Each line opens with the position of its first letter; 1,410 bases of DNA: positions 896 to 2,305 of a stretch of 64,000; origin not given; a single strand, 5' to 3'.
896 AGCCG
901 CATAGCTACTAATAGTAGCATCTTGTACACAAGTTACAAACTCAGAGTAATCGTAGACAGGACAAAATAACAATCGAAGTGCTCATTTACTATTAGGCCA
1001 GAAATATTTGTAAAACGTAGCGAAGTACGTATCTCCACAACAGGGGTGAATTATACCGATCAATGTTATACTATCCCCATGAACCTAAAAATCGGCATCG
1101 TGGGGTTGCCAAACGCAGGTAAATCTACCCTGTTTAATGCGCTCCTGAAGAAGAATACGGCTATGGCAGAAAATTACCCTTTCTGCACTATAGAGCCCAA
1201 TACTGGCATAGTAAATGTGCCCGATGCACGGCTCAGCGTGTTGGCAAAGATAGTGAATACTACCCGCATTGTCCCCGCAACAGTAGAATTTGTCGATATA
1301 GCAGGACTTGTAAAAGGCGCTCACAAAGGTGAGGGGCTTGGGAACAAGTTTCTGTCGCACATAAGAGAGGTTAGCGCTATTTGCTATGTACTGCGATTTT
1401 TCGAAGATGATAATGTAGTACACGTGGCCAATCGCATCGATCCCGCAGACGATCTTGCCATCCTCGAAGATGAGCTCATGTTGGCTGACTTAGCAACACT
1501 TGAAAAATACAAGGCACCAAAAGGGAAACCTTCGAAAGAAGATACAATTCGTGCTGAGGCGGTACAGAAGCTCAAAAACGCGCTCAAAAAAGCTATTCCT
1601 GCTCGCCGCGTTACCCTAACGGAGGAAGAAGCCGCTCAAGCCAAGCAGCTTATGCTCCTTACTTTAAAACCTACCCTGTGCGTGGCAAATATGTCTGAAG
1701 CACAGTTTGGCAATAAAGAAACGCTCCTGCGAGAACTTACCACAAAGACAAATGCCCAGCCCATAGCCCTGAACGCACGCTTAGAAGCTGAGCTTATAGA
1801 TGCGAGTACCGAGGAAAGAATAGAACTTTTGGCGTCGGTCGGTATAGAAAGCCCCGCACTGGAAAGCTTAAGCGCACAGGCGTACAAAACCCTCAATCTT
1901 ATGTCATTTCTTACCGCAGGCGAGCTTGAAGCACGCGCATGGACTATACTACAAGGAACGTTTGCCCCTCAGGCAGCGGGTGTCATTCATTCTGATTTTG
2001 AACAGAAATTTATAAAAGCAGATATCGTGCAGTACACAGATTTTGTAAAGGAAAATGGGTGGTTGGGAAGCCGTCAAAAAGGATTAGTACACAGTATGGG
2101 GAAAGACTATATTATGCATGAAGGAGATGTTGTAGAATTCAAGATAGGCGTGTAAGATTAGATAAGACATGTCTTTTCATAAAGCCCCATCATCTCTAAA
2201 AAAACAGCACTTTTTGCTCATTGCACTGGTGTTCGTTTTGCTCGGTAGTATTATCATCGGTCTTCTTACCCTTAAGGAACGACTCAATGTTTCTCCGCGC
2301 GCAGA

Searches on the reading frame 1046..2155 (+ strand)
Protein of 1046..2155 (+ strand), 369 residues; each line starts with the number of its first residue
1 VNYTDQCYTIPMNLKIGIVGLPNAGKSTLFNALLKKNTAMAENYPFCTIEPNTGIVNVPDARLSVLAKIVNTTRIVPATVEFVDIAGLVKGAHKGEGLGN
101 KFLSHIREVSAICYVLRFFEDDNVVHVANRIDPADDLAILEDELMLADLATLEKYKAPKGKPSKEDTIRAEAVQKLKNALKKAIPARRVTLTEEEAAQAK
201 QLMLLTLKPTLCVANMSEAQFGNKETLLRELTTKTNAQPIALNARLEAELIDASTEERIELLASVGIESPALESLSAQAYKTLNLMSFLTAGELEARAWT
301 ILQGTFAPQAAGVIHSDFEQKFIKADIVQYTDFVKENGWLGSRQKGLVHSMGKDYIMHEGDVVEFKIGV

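Call 54: find_encoding_contigs(protein=window:1046-2155:+, flank=10000, max_places=2)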
Protein window:1046-2155:+ (369 aa): no gene with exactly this product is on record in the collection.
